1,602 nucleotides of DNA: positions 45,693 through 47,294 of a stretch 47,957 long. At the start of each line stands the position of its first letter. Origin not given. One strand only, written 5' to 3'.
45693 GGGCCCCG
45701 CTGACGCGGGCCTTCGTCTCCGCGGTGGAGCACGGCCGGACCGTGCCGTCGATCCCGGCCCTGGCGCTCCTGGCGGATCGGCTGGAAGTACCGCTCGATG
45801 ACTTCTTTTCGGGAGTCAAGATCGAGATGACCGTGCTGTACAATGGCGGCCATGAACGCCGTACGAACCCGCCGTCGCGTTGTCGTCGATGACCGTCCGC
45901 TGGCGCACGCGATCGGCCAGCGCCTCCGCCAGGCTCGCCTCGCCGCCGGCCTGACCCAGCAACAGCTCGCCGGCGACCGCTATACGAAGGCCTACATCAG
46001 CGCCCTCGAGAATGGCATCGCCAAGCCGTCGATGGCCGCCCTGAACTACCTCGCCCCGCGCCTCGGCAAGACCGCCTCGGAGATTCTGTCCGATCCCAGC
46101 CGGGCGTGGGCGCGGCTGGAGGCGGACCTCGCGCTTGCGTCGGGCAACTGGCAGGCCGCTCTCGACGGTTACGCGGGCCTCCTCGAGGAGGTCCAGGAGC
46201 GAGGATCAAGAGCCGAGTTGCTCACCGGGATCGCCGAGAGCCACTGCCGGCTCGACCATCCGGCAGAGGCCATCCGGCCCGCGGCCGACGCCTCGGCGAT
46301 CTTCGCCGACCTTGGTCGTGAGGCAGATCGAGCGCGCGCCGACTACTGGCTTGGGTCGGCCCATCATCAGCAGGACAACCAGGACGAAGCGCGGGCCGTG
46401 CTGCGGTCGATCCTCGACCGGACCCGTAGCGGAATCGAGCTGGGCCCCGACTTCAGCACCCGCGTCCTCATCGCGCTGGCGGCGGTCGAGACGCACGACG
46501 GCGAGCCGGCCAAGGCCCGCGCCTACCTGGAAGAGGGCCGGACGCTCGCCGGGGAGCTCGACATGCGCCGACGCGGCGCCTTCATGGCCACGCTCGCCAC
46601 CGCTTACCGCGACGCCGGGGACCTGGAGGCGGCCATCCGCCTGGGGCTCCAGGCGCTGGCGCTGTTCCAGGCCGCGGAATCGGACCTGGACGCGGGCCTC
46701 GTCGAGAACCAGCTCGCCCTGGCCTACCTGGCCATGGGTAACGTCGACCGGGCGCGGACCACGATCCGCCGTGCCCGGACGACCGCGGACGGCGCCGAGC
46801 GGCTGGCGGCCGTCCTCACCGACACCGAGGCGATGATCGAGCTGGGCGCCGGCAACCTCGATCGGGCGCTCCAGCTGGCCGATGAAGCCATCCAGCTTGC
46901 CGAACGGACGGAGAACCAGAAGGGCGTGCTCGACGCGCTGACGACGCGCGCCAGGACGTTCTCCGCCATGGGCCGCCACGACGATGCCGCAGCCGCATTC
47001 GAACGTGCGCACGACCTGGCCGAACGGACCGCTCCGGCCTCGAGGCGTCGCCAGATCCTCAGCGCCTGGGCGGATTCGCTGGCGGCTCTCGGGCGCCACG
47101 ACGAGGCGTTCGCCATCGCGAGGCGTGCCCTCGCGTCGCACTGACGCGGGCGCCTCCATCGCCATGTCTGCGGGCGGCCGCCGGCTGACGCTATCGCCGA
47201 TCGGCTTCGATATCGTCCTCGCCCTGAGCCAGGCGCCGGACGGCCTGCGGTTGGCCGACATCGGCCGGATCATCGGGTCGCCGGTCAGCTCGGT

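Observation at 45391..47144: Candidate RNPP/Rgg-style peptide-signalling cassette: 37-aa secreted pro-peptide ORF divergent from XRE and XRE-TPR regulators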

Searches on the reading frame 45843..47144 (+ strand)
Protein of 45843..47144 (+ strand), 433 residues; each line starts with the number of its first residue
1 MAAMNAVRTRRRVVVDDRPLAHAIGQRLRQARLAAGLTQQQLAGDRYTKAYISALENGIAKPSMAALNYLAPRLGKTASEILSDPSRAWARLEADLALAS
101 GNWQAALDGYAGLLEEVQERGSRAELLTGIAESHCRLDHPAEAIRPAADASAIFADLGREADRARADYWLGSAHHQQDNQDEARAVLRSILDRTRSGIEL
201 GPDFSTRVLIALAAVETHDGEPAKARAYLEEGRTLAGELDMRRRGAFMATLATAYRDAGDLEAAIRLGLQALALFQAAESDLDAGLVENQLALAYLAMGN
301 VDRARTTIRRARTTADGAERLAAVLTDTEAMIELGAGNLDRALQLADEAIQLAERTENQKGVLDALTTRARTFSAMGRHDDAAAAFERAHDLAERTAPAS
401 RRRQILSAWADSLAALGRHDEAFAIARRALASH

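Call 5: search_protein_families(library=pfam, proteins=[window:45843-47144:+], max_evalue=0.1)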
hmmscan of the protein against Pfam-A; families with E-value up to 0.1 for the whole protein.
window:45843-47144:+ (433 aa): 18 families
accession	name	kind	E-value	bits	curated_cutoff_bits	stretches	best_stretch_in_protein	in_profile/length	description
PF13424.12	TPR_12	-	6.9e-24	84.3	30.1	4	329-394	9-76/77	Tetratricopeptide repeat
PF07719.23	TPR_2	-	5.8e-18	63.9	27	1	365-394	3-32/34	Tetratricopeptide repeat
PF13374.12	TPR_10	-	1.4e-15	57.2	27.5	2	248-276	5-33/42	Tetratricopeptide repeat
PF13428.12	TPR_14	-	1.9e-14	53.2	23.5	1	290-321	6-37/44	Tetratricopeptide repeat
PF13181.12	TPR_8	-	2.8e-12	46.2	25.7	0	364-393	2-31/34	Tetratricopeptide repeat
PF17874.7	TPR_MalT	-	3e-12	46.9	45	2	163-319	39-195/336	MalT-like TPR region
PF00515.34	TPR_1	-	9.5e-11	41.5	27.8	1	364-393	2-31/34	Tetratricopeptide repeat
PF13560.12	HTH_31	-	4.7e-09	36.9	27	1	24-75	2-55/64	Helix-turn-helix domain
PF14559.12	TPR_19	-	7e-08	33.1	25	0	148-194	8-55/68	Tetratricopeptide repeat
PF13174.12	TPR_6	-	1.3e-07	32.2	26.3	1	166-193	2-29/33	Tetratricopeptide repeat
PF13432.12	TPR_16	-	2.1e-07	31.7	32.7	2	158-194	25-61/65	Tetratricopeptide repeat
PF01381.28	HTH_3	-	2.4e-06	27.9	23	1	28-67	1-41/55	Helix-turn-helix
PF07721.20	TPR_4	-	5.2e-06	27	27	1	164-188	1-25/26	Tetratricopeptide repeat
PF12844.13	HTH_19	-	3.6e-05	24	30.2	1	25-82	1-59/64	Helix-turn-helix domain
PF13176.12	TPR_7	-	5.8e-05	23.3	27.9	0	370-393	6-29/36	Tetratricopeptide repeat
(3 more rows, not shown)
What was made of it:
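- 45843..47144 (+): XRE-HTH + 9 TPR-like helix pairs, 433 aa. The likely true start is ATG 45852, giving 430 aa as in most orthologues. This is the candidate peptide receptor and regulator. Pfam TPR_12 6.9e-24 and HTH_31 4.7e-9 (call 5).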

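Call 7: find_homologous_proteins(query=window:45843-47144:+, max_evalue=1e-10)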
Query window:45843-47144:+ (433 aa): 1156 proteins with E <= 1e-10 among 8000 candidates; the best 120 are listed.
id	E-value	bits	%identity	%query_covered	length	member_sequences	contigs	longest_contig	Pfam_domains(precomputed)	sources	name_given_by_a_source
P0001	9.4e-264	893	100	100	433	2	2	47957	PF01381.29,PF13428.13,PF13374.13,PF07721.21,PF14559.13,PF17874.8,PF00515.35,PF13424.13,PF28559.1,PF13432.13,PF13181.13,PF13560.13,PF07719.24,PF13174.13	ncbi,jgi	jgi:tetratricopeptide (TPR) repeat protein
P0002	2.3e-218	744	84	97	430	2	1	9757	PF01381.29,PF13428.13,PF13374.13,PF14559.13,PF17874.8,PF00515.35,PF13424.13,PF28559.1,PF13432.13,PF13181.13,PF13560.13,PF07719.24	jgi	jgi:tetratricopeptide (TPR) repeat protein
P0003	1.9e-211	721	81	93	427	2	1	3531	PF01381.29,PF13428.13,PF13374.13,PF14559.13,PF17874.8,PF00515.35,PF13424.13,PF28559.1,PF13432.13,PF13181.13,PF13560.13,PF07719.24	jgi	jgi:transcriptional regulator with XRE-family HTH domain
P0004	2.4e-210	717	82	93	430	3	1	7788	PF14559.13,PF17874.8,PF00515.35,PF01381.29,PF13424.13,PF13428.13,PF13181.13,PF13560.13,PF07719.24,PF13374.13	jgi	jgi:transcriptional regulator with XRE-family HTH domain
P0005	2.5e-210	717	81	97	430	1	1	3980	PF14559.13,PF17874.8,PF00515.35,PF01381.29,PF13424.13,PF28559.1,PF13428.13,PF13181.13,PF13560.13,PF07719.24,PF13374.13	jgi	-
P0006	5.8e-208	709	80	97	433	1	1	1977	PF01381.29,PF13176.13,PF13428.13,PF13374.13,PF14559.13,PF17874.8,PF00515.35,PF13424.13,PF28559.1,PF13432.13,PF13181.13,PF13560.13,PF07719.24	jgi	jgi:tetratricopeptide (TPR) repeat protein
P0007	7.5e-207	706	81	97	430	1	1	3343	PF01381.29,PF13424.13,PF13176.13,PF13428.13,PF13181.13,PF13560.13,PF07719.24,PF13374.13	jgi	jgi:transcriptional regulator with XRE-family HTH domain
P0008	1.3e-206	705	82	93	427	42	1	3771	PF14559.13,PF17874.8,PF00515.35,PF01381.29,PF13424.13,PF28559.1,PF13428.13,PF13181.13,PF13560.13,PF07719.24,PF13374.13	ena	-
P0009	1.5e-205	701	79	99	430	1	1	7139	PF25058.2,PF01381.29,PF13428.13,PF13374.13,PF14559.13,PF17874.8,PF00515.35,PF13424.13,PF28559.1,PF13432.13,PF13181.13,PF13560.13,PF07719.24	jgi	jgi:tetratricopeptide (TPR) repeat protein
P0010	5.6e-205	699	81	97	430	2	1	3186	PF01381.29,PF13424.13,PF13428.13,PF13181.13,PF13560.13,PF07719.24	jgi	jgi:transcriptional regulator with XRE-family HTH domain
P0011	5.7e-192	657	76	96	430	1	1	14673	PF25063.1,PF01381.29,PF13176.13,PF13428.13,PF13374.13,PF14559.13,PF17874.8,PF00515.35,PF13424.13,PF28559.1,PF13432.13,PF13181.13,PF13560.13,PF07719.24,PF13174.13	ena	-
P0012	2.2e-191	655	76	97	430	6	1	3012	PF01381.29,PF13176.13,PF13428.13,PF13374.13,PF07721.21,PF14559.13,PF17874.8,PF00515.35,PF13424.13,PF13432.13,PF13181.13,PF13560.13,PF07719.24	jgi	jgi:tetratricopeptide (TPR) repeat protein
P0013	1.1e-190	652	76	99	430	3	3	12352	PF14559.13,PF17874.8,PF00515.35,PF01381.29,PF13424.13,PF13432.13,PF13428.13,PF13181.13,PF13560.13,PF07719.24,PF13374.13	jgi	jgi:tetratricopeptide (TPR) repeat protein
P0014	1.9e-189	648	74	99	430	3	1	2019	PF12844.14,PF01381.29,PF13428.13,PF13374.13,PF14559.13,PF17874.8,PF00515.35,PF13424.13,PF13432.13,PF13181.13,PF13560.13,PF07719.24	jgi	jgi:transcriptional regulator with XRE-family HTH domain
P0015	1.0e-188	646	74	99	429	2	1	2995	PF12844.14,PF01381.29,PF13176.13,PF13428.13,PF13374.13,PF14559.13,PF17874.8,PF00515.35,PF12895.14,PF13424.13,PF13432.13,PF13181.13,PF13560.13,PF07719.24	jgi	jgi:tetratricopeptide (TPR) repeat protein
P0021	3.8e-186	638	74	99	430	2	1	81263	PF14559.13,PF12844.14,PF17874.8,PF00515.35,PF13424.13,PF13176.13,PF13428.13,PF13181.13,PF07719.24,PF13174.13,PF13374.13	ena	-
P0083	6.1e-151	522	64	99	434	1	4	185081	PF13424.13,PF13428.13,PF13560.13,PF07719.24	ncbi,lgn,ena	ncbi:MAG: helix-turn-helix transcriptional regulator [Chloroflexota bacterium]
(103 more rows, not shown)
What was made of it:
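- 45843..47144 (+): More than 1100 homologues, mostly 430-433 aa, named Chloroflexota or Limnocylindr- (call 7).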

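Call 8: find_related_loci(query=window:45843-47144:+, collection=genome_contigs, flank=4000)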
Query window:45843-47144:+ (433 aa) in genome_contigs; peptide patterns used: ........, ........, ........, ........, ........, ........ (x = any residue, [..] = any of these).
323 stretches matched a pattern; 6 encode a relative of the query (tblastn E <= 1e-3); 6 distinct loci.
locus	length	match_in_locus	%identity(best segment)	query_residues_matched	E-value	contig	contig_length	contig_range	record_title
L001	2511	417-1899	77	1-421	0e+0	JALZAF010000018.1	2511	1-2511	MAG: Chloroflexota bacterium isolate KAP bin84 SD1490-92_k127_1348334, whole genome shotgun sequence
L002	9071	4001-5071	34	270-430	3e-8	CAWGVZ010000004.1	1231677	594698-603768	MAG: uncultured Actinomycetota bacterium isolate MFD04212.bin.1.66 genome assembly, contig: contig_137, whole genome sho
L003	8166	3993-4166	42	363-421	3e-7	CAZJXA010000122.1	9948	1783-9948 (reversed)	MAG TPA_asm: uncultured Phycisphaeraceae bacterium isolate SRP128246_co1_403 genome assembly, contig: NODE_17167_length_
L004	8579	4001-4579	29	245-430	5e-7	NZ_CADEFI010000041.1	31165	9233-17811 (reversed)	MAG: uncultured Hyphomicrobium sp. isolate Hyphomicrobium sp. RBC040, whole genome shotgun sequence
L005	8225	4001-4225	34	310-389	5e-6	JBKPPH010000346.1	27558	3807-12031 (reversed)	MAG: Acidobacteriota bacterium isolate GS_EKS_MAG_00107 GS_EKS_000001792993, whole genome shotgun sequence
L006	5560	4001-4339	32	310-430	2e-5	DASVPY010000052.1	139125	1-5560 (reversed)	MAG TPA_asm: Pyrinomonadaceae bacterium isolate SMAG_U3191 k141_20967, whole genome shotgun sequence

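Call 9: find_encoding_contigs(protein=P0002, flank=3000, max_places=2)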
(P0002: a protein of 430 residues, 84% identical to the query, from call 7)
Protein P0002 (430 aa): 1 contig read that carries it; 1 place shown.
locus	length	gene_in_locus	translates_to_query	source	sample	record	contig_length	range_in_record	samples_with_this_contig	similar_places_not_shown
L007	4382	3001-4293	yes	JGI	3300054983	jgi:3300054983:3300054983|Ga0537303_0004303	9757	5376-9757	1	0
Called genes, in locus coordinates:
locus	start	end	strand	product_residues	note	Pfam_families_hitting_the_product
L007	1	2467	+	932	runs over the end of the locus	PF00912:Transgly, PF00905:Transpeptidase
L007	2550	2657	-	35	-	-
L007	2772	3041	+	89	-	PF13560:HTH_31, PF01381:HTH_3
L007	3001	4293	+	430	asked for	PF13374:TPR_10 (faint), PF01381:HTH_3 (weak), PF13560:HTH_31, PF13432:TPR_16 (faint), PF28559:TPR_SusR (faint), PF14559:TPR_19 (faint), PF17874:TPR_MalT, PF13424:TPR_12, +4 more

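Call 10: find_encoding_contigs(protein=P0021, flank=3000, max_places=2)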
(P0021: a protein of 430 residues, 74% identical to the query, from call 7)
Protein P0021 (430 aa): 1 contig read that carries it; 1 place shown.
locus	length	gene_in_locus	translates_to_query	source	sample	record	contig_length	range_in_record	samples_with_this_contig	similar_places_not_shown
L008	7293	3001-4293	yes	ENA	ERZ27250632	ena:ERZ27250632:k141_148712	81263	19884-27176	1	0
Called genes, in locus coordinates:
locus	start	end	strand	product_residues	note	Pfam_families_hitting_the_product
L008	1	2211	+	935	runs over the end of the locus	PF00912:Transgly, PF00905:Transpeptidase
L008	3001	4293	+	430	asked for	PF13374:TPR_10 (faint), PF12844:HTH_19 (faint), PF14559:TPR_19 (faint), PF00515:TPR_1 (faint), PF07719:TPR_2 (faint), PF13424:TPR_12 (weak), PF17874:TPR_MalT, PF13424:TPR_12, +4 more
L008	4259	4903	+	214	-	PF09339:HTH_IclR (weak)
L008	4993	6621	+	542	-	PF17957:Big_7 (faint), PF00174:Oxidored_molyb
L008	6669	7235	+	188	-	PF11290:DUF3090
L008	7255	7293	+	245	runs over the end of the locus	-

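Call 11: find_encoding_contigs(protein=P0083, flank=3000, max_places=2)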
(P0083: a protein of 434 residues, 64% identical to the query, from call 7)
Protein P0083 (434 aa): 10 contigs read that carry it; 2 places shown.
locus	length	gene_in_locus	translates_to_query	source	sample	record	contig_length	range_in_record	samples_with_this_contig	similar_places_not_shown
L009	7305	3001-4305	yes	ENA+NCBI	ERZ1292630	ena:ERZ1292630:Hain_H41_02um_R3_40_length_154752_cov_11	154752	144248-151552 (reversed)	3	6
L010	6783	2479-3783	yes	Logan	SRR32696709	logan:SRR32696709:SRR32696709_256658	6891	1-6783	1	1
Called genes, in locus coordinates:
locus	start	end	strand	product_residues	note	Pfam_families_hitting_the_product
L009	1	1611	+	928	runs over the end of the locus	PF00912:Transgly, PF00905:Transpeptidase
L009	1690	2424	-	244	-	PF01842:ACT (faint)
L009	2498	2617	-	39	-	-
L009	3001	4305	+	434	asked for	PF13560:HTH_31 (weak), PF07719:TPR_2 (faint), PF13424:TPR_12 (faint), PF13428:TPR_14 (faint)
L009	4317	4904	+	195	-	-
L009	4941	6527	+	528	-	PF17957:Big_7 (faint), PF00174:Oxidored_molyb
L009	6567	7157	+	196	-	PF11290:DUF3090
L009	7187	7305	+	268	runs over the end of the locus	-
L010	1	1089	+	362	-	?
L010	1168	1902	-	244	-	PF01842:ACT (faint)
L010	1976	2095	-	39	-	-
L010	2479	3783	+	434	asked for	PF13560:HTH_31 (weak), PF07719:TPR_2 (faint), PF13424:TPR_12 (faint), PF13428:TPR_14 (faint)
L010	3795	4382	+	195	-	-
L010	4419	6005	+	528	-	PF17957:Big_7 (faint), PF00174:Oxidored_molyb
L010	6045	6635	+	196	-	PF11290:DUF3090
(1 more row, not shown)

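Call 17: find_related_loci(query=A1, collection=metagenome_contigs, flank=3000)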
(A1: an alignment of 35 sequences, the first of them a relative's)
Query A1 (433 aa) in metagenome_contigs; peptide patterns used: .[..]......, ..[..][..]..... (x = any residue, [..] = any of these).
538 stretches matched a pattern; 328 encode a relative of the query (tblastn E <= 1e-3); the best 80 are kept; 80 distinct loci.
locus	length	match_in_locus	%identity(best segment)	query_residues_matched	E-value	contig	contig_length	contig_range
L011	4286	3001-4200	82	19-421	0e+0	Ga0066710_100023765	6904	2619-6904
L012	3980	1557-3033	81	1-421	0e+0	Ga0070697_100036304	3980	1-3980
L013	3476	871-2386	74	8-430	0e+0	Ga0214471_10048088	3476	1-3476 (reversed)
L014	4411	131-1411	74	4-430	0e+0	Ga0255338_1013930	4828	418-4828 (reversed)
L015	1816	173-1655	71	1-421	0e+0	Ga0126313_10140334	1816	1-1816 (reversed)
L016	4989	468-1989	71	19-430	0e+0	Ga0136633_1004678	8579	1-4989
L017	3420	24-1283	69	4-423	0e+0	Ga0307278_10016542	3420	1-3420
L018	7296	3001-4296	71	1-432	2e-163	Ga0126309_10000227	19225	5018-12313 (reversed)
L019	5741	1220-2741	63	4-432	3e-159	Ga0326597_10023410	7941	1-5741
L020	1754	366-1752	70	1-389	2e-172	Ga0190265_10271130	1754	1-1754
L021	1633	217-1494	62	9-432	1e-169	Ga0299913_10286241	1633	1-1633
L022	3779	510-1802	61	4-433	2e-160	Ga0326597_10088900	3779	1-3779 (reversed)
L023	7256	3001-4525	59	4-430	2e-146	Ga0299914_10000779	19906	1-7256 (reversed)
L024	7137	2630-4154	58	4-430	1e-145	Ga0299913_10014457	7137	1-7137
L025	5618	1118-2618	68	4-421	1e-169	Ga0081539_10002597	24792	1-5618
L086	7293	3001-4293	47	3-431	2e-105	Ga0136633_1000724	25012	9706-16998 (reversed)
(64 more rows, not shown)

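Call 23: predict_structure(alignment_id=A1)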
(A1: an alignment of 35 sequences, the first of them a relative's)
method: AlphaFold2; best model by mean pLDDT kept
length: 433 residues; sequences in the alignment: 35
mean_pLDDT: 85.9   pTM: 0.77
mean pLDDT of the five models: 85.9, 85.0, 84.2, 82.0, 81.1
residues with pLDDT >= 90: 224; 70-90: 150; 50-70: 45; < 50: 14
segments of 3 or more residues with pLDDT < 50: 1-14
pLDDT, mean of each block of 10 residues (from residue 1): 41 55 75 74 66 71 67 67 70 80 87 86 92 89 96 95 95 92 96 90 89 90 90 85 89 89 95 89 90 95 96 83 95 97 98 89 96 97 97 86 93 96 92 71
secondary structure, 60 per line:
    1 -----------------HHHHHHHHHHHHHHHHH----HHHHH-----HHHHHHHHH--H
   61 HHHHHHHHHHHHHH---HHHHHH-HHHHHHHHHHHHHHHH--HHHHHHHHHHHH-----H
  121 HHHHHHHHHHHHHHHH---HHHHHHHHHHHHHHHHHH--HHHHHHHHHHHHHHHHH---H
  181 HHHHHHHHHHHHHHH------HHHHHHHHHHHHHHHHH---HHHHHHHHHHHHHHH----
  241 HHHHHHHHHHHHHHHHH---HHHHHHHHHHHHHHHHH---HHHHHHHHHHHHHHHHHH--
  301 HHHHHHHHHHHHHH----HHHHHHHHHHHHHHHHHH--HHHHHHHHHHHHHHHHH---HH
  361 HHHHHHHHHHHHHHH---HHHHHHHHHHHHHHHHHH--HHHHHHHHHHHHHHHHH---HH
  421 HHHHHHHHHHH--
elements in order: H18-34 H39-43 H49-57 H60-74 H78-83 H85-100 H103-114 H120-136 H140-157 H160-176 H180-195 H202-218 H222-236 H241-257 H261-277 H281-298 H301-314 H319-336 H339-355 H359-375 H379-396 H399-415 H419-431
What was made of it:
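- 45843..47144 (+): AF2 pLDDT 86, all-helical (call 23).
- The AF2 model shows a 5-helix HTH plus about 9 helix pairs (call 23).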

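Call 26: search_solved_structures(query=A1, max_evalue=1)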
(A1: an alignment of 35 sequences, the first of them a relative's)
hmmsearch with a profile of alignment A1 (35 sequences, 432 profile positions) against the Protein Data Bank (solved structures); distinct sequences matched with E-value up to 1: 65 (the best 60 are shown).
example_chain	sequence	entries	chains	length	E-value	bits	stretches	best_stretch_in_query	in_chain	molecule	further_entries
9k7u_A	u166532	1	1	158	1.3e-06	31.2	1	287-398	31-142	Heter-Zn2-HEHE-22A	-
6fuz_A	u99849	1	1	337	2.7e-06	30.2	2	252-400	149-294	Kinesin light chain 1,Kinesin light chain 1,C-Jun-amino-terminal kinase-interacting protei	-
6fv0_A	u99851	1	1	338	2.8e-06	30.1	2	252-400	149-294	Kinesin light chain 1,Torsin-1A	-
6swu_A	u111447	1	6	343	2.9e-06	30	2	252-400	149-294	Kinesin light chain 1,Kinesin light chain 1,TPR domain of kinesin light chain 1 in complex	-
3nf1_A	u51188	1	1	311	3.8e-06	29.7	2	277-400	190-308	Kinesin light chain 1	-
2qfc_A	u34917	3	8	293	1.9e-05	27.4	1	18-71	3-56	PlcR protein | Transcriptional activator PlcR protein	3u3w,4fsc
8j07_m9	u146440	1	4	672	3.3e-05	26.6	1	333-411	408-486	Outer dynein arm-docking complex subunit 4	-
9pmb_C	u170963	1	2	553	5.9e-05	25.7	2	277-400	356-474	Kinesin light chain 1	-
9cpc_1C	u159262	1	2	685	0.00013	24.6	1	333-411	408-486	Outer dynein arm-docking complex subunit 4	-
3zpj_A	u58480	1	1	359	0.00013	24.6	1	343-424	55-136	TON_1535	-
5oj8_A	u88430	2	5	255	0.00048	22.7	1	244-390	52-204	Kinesin light chain 1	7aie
7rro_I1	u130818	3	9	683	0.00056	22.5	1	333-410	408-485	TTC25 protein | Outer dynein arm-docking complex subunit 4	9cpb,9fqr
7ai4_A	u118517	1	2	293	0.00062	22.4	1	245-390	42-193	Isoform C of Kinesin light chain 1,Isoform C of Kinesin light chain 1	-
5a7d_B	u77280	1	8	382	0.00079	22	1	217-397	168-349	PINS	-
7t5u_A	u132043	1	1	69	0.00088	21.9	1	17-81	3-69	Helix-turn-helix domain-containing protein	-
5dbk_A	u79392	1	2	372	0.024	17.1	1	165-384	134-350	Transcriptional regulator/TPR domain protein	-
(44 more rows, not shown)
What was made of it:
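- Closest known: NprR-NprX and PlcR-PapR. Different: Sequence similarity is limited to the HTH (PlcR E 1.9e-5) or is marginal (NprR 5dbk E 0.024) (call 26).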

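Call 28: fold_search(model_id=the predicted structure, library=pdb)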
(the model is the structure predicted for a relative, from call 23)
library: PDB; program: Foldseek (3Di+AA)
matches with E <= 10: 1673; with E <= 0.001: 343
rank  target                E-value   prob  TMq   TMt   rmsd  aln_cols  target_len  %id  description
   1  3sf4_A                7.8e-10  1.00  0.54  0.64   7.3       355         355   16  Crystal structure of the complex between the conserved cell polarity proteins Inscuteable and LGN (released 2011-11-23)
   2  6hc2_C                1.3e-09  1.00  0.58  0.67   5.5       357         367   16  Crystal structure of NuMA/LGN hetero-hexamers (released 2019-05-29)
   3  5a7d_H                1.5e-09  1.00  0.50  0.61   7.1       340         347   16  Tetrameric assembly of LGN with Inscuteable (released 2016-08-03)
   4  6hc2_A                1.7e-09  1.00  0.56  0.66   5.8       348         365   16  Crystal structure of NuMA/LGN hetero-hexamers (released 2019-05-29)
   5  3sf4_B                2.0e-09  1.00  0.53  0.64   6.9       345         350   17  Crystal structure of the complex between the conserved cell polarity proteins Inscuteable and LGN (released 2011-11-23)
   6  6hc2_S                2.3e-09  1.00  0.57  0.67   5.5       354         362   16  Crystal structure of NuMA/LGN hetero-hexamers (released 2019-05-29)
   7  6hc2_E                2.4e-09  1.00  0.58  0.67   5.6       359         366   16  Crystal structure of NuMA/LGN hetero-hexamers (released 2019-05-29)
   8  4g2v_A                3.0e-09  1.00  0.41  0.53   9.4       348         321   14  Structure complex of LGN binding with FRMPD1 (released 2013-01-23)
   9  3sf4_C                3.2e-09  1.00  0.54  0.65   6.7       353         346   16  Crystal structure of the complex between the conserved cell polarity proteins Inscuteable and LGN (released 2011-11-23)
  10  4wng_A                4.9e-09  1.00  0.59  0.75   4.7       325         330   17  Crystal structure of the TPR domain of LGN in complex with Frmpd4/Preso1 at 2.1 Angstrom resolution (released 2015-09-16)
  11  4wne_A                6.3e-09  1.00  0.57  0.74   5.0       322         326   17  Crystal structure of the TPR domain of LGN in complex with Frmpd4/Preso1 at 2.0 Angstrom resolution (released 2015-09-16)
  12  4a1s_B                1.2e-08  1.00  0.54  0.66   5.7       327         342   17  Crystallographic structure of the Pins:Insc complex (released 2012-03-28)
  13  8chy                  1.3e-08  1.00  0.37  0.55   9.5       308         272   21  Crystal structure of an 8-repeat consensus TPR superhelix with Zinc. (released 2024-02-21)
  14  5a7d_G                1.4e-08  1.00  0.51  0.61   6.6       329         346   17  Tetrameric assembly of LGN with Inscuteable (released 2016-08-03)
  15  4wnd_A                1.4e-08  1.00  0.43  0.54   8.9       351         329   13  Crystal structure of the TPR domain of LGN in complex with Frmpd4/Preso1 at 1.5 Angstrom resolution (released 2015-09-16)
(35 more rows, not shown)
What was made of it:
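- On RRNPP receptor superfamily (homology): In Foldseek, LGN/Pins is best (E about 1e-9) and RapI ranks 44 (E 2.5e-6, TM 0.53-0.62) (call 28).
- The best structural matches are the peptide-binding TPR superhelices of LGN/Pins, and RapI is also matched (call 28). The top fold matches are generic TPR proteins (call 28). The TPR domain resembles generic scaffolds most closely (calls 26, 28).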

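Call 31: find_encoding_contigs(protein=P0001, flank=10000, max_places=2)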
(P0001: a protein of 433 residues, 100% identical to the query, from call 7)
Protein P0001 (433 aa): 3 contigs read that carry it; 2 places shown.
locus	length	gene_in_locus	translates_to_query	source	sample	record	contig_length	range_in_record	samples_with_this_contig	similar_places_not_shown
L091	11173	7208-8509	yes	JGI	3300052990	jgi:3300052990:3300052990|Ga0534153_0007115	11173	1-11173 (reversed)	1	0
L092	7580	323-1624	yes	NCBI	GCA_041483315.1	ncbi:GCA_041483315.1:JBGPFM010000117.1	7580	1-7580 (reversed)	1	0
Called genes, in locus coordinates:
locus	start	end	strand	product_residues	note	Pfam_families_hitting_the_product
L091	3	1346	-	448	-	?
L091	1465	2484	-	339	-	PF00480:ROK, PF01869:BcrAD_BadFG (faint)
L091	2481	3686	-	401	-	PF12802:MarR_2 (weak), PF00480:ROK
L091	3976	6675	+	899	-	PF00912:Transgly, PF00905:Transpeptidase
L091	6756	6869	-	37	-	-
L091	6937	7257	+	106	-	PF13560:HTH_31, PF01381:HTH_3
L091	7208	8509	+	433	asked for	PF13374:TPR_10 (faint), PF01381:HTH_3 (weak), PF13174:TPR_6 (faint), PF13560:HTH_31, PF07721:TPR_4 (faint), PF17874:TPR_MalT (weak), PF13424:TPR_12, PF17874:TPR_MalT (weak), +7 more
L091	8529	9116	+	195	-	-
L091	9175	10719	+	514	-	PF00174:Oxidored_molyb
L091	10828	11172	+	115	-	?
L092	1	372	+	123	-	?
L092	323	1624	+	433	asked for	PF13374:TPR_10 (faint), PF01381:HTH_3 (weak), PF13174:TPR_6 (faint), PF13560:HTH_31, PF07721:TPR_4 (faint), PF17874:TPR_MalT (weak), PF13424:TPR_12, PF17874:TPR_MalT (weak), +7 more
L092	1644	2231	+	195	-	-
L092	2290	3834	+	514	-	PF00174:Oxidored_molyb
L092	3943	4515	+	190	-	PF11290:DUF3090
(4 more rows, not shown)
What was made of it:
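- Checked: JGI's own gene caller lists the 37-aa and 106-aa genes on an identical contig (call 31).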
